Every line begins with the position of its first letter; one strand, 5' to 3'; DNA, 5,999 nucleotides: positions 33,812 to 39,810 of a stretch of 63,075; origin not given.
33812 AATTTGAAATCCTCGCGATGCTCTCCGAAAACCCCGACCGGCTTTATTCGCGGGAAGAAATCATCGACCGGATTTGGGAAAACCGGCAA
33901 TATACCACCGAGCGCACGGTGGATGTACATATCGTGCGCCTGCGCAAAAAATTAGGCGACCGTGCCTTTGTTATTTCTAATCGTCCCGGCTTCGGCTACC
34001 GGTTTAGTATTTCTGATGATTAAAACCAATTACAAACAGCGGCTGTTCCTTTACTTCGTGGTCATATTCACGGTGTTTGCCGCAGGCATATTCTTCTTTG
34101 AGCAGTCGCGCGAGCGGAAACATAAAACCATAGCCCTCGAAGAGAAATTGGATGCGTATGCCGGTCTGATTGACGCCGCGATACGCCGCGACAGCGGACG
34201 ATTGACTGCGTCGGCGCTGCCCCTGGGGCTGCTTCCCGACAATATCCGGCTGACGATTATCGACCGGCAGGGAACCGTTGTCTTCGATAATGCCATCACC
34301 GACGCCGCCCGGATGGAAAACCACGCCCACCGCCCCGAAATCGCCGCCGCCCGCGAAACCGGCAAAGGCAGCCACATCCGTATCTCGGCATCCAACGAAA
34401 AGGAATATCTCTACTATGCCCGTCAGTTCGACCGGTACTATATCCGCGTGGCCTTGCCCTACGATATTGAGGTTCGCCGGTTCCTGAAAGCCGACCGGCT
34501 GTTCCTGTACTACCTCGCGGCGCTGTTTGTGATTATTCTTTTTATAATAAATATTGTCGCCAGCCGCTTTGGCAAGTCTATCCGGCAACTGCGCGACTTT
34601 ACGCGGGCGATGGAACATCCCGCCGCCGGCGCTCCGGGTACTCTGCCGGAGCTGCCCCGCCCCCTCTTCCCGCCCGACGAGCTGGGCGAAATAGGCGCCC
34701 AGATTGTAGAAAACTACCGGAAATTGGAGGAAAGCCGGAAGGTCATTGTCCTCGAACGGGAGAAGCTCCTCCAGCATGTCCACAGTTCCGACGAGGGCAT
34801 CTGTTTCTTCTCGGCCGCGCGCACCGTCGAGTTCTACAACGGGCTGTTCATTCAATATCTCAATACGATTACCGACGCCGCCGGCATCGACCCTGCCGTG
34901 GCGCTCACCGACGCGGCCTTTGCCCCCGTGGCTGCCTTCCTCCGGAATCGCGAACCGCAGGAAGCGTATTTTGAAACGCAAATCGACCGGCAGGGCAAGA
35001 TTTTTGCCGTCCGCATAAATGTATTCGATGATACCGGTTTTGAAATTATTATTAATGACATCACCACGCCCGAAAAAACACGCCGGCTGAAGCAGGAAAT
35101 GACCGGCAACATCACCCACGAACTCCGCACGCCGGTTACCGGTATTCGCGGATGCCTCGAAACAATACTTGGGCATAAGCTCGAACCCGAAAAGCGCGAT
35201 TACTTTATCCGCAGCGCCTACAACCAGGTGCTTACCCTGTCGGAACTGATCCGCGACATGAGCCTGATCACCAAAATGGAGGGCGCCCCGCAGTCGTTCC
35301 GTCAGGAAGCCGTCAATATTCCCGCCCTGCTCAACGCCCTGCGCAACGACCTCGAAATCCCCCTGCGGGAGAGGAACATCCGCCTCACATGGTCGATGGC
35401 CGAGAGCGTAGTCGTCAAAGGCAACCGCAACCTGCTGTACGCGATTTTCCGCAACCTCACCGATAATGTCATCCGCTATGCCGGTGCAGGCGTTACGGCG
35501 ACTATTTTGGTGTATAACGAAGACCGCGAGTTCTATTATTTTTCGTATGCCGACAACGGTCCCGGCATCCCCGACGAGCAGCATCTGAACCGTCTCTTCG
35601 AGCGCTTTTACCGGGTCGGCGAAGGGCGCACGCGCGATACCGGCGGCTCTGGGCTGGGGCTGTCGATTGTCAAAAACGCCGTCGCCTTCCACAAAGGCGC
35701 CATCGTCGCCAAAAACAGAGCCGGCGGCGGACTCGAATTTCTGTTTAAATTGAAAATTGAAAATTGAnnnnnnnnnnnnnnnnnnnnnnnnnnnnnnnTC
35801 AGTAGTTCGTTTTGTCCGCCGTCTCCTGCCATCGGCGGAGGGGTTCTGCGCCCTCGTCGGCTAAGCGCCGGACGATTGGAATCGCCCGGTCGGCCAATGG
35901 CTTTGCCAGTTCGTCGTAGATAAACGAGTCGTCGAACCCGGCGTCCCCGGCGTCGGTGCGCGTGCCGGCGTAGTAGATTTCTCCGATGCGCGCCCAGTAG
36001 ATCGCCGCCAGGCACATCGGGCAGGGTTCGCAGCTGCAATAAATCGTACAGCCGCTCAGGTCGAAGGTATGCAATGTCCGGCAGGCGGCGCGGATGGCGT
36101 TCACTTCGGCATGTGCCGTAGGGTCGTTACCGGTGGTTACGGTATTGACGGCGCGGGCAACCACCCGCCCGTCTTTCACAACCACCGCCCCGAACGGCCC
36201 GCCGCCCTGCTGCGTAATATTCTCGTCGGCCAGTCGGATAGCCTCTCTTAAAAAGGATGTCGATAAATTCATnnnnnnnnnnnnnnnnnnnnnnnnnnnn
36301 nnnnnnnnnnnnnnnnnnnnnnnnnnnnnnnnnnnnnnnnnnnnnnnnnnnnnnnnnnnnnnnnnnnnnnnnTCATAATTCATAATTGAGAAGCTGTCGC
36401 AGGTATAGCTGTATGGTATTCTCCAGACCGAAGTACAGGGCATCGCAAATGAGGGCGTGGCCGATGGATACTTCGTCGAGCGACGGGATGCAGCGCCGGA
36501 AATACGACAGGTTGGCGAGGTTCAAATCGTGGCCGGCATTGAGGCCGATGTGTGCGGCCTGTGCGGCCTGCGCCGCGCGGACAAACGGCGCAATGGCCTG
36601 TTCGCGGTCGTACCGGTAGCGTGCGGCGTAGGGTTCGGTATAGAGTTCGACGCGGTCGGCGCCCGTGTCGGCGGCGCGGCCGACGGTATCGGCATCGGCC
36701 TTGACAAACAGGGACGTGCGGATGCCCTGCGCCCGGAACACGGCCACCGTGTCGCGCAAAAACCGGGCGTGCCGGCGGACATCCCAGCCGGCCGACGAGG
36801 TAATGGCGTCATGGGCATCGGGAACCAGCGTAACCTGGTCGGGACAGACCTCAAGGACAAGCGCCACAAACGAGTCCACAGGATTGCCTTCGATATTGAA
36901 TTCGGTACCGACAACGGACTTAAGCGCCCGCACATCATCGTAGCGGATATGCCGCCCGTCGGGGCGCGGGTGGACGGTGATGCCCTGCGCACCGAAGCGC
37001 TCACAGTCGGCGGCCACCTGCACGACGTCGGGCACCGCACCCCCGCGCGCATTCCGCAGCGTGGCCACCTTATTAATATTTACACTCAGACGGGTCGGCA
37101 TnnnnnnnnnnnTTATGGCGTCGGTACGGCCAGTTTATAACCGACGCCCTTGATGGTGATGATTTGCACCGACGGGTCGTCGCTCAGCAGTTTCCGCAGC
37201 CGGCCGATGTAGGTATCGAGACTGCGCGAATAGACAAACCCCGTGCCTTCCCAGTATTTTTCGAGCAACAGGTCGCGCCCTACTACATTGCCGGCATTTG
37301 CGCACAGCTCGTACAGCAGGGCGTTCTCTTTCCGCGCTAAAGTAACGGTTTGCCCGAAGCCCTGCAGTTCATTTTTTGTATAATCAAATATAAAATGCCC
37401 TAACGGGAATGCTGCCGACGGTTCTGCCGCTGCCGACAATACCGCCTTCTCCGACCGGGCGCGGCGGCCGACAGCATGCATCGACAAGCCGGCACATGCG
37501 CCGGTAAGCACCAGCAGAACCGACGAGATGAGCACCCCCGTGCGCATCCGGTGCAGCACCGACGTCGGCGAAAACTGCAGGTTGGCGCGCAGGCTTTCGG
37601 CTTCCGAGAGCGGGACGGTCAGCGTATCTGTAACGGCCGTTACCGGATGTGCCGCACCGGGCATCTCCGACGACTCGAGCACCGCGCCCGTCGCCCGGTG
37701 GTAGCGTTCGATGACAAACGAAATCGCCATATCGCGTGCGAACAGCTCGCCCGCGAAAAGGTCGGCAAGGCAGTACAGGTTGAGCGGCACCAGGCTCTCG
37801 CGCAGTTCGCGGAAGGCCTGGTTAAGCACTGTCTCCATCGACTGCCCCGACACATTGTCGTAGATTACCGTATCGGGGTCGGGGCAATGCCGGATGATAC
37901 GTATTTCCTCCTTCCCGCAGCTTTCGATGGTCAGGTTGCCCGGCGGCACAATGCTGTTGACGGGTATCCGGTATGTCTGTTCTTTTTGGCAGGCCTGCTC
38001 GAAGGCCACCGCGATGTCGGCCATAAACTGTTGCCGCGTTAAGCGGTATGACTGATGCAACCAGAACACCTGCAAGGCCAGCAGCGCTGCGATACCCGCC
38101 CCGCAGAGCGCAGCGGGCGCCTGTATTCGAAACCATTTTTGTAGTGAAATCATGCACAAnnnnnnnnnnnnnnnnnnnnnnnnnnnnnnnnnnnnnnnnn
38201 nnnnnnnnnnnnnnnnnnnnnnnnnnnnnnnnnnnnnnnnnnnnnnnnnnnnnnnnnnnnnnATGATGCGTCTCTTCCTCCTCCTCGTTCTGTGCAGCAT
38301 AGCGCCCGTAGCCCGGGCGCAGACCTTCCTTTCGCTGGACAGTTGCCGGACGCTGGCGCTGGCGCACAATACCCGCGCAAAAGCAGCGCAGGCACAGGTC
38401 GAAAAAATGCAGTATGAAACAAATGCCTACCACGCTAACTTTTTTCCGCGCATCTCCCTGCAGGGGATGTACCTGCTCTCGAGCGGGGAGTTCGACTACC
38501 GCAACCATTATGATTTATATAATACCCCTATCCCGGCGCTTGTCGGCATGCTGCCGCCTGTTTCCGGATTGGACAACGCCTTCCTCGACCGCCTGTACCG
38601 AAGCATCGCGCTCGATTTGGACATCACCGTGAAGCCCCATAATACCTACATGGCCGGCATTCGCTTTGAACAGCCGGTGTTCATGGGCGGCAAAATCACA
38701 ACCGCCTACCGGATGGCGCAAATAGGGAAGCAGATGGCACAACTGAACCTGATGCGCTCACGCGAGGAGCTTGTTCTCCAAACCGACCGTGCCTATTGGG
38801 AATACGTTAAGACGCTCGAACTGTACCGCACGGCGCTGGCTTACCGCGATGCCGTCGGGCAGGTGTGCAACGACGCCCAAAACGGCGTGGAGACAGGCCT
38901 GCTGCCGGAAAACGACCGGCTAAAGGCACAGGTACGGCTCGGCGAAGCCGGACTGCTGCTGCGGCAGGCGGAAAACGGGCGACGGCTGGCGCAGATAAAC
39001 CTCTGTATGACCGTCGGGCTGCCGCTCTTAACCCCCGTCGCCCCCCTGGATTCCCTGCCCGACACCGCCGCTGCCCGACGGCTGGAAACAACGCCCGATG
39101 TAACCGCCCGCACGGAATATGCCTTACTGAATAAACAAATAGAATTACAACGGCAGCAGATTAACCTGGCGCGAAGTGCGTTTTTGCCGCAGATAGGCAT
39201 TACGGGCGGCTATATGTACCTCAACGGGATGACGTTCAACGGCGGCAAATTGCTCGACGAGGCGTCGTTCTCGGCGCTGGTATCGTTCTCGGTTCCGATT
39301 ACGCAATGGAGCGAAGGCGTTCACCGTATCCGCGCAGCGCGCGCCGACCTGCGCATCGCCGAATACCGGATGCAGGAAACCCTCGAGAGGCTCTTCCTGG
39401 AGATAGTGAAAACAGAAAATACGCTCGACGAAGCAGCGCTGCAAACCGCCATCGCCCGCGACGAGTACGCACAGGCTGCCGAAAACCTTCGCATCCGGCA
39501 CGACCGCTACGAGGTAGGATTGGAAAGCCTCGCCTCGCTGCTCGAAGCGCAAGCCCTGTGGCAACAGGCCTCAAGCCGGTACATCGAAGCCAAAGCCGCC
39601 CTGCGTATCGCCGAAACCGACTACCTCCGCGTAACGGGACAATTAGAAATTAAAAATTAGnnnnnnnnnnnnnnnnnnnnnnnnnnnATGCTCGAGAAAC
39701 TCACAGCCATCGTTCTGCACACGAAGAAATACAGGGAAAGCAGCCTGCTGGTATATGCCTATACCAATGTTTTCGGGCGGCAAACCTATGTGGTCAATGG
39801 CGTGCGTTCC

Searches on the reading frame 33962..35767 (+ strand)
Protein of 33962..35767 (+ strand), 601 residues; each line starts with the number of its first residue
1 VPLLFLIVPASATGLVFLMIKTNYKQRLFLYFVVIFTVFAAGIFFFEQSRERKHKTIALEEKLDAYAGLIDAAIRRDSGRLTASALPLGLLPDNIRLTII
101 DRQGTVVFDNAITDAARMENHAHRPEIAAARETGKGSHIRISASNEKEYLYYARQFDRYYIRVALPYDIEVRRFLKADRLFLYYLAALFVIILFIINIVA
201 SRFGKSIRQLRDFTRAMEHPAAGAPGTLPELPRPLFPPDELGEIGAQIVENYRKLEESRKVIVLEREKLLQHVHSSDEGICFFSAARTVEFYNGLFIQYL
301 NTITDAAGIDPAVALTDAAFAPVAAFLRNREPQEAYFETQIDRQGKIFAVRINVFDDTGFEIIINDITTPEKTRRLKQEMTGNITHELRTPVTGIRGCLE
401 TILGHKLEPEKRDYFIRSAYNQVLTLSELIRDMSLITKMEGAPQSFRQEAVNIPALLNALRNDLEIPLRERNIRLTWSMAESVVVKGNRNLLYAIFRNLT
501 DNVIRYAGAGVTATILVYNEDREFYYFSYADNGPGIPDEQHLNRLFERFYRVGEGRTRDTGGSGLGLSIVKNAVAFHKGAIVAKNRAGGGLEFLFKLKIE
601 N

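Call 21: search_protein_families(library=pfam, proteins=[window:33962-35767:+])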
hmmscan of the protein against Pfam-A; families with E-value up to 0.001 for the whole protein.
window:33962-35767:+ (601 aa): 3 families
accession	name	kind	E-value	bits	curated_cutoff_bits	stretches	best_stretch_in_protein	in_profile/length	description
PF02518.31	HATPase_c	-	6.7e-22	78.5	26.4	1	488-600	2-110/111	Histidine kinase-, DNA gyrase B-, and HSP90-like ATPase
PF00512.31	HisKA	-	6.6e-12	45.7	26.9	1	377-440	2-64/66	His Kinase A (phospho-acceptor) domain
PF16736.11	sCache_like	-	4.5e-06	27.4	27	1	95-156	45-102/117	Single Cache-like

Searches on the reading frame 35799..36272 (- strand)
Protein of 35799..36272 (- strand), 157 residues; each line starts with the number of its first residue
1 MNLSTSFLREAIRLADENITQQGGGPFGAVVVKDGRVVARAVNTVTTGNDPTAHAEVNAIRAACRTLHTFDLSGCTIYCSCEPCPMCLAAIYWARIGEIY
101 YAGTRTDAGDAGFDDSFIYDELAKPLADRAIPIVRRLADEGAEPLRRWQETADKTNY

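Call 21: search_protein_families(library=pfam, proteins=[window:35799-36272:-])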
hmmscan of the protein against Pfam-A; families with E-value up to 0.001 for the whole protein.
window:35799-36272:- (157 aa): 3 families
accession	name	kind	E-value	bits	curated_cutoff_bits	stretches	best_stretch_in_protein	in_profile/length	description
PF00383.29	dCMP_cyt_deam_1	-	2.3e-28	98.5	25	1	4-102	4-101/102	Cytidine and deoxycytidylate deaminase zinc-binding region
PF14437.12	MafB19-deam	-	5.5e-23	81.9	27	1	8-112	7-110/142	MafB19-like deaminase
PF14439.12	Bd3614-deam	-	1.2e-06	28.9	38.5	1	29-94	13-77/113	Bd3614-like deaminase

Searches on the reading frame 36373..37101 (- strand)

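Call 67: search_protein_families(library=pfam, proteins=[window:36373-37101:-], max_evalue=0.00001)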
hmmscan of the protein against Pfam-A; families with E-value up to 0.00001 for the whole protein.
window:36373-37101:- (242 aa): 1 family
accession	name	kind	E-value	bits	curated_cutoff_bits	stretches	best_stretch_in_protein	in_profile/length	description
PF03740.19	PdxJ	-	3.5e-88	295.1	24.5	1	4-235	1-232/234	Pyridoxal phosphate biosynthesis protein PdxJ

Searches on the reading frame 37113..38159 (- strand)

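Call 67: search_protein_families(library=pfam, proteins=[window:37113-38159:-], max_evalue=0.00001)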
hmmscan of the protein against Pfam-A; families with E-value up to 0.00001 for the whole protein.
window:37113-38159:- (348 aa): 1 family
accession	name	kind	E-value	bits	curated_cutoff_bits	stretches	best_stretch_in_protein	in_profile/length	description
PF00486.34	Trans_reg_C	-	3.4e-19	69.1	26.2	1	269-343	1-77/77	Transcriptional regulatory protein, C terminal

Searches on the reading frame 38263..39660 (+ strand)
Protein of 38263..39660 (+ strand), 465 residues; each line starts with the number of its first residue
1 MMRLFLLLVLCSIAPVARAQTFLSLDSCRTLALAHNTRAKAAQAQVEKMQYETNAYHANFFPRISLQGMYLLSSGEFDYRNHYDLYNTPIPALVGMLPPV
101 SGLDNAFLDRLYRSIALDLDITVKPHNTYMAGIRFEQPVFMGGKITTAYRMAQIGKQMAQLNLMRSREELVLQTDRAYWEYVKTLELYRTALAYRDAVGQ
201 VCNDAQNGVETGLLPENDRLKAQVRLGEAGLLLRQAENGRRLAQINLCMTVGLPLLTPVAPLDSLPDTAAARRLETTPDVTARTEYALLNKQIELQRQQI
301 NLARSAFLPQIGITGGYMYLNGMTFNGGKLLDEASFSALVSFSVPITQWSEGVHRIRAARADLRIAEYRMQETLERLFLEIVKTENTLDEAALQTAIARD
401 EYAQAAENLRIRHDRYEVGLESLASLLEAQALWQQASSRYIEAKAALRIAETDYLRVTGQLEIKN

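Call 68: search_protein_families(library=pfam, proteins=[window:38263-39660:+], max_evalue=0.00001)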
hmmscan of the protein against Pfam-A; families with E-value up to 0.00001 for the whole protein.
window:38263-39660:+ (465 aa): 1 family
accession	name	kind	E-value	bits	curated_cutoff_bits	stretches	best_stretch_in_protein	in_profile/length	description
PF02321.23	OEP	-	3e-54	184.1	22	2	25-252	1-187/187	Outer membrane efflux protein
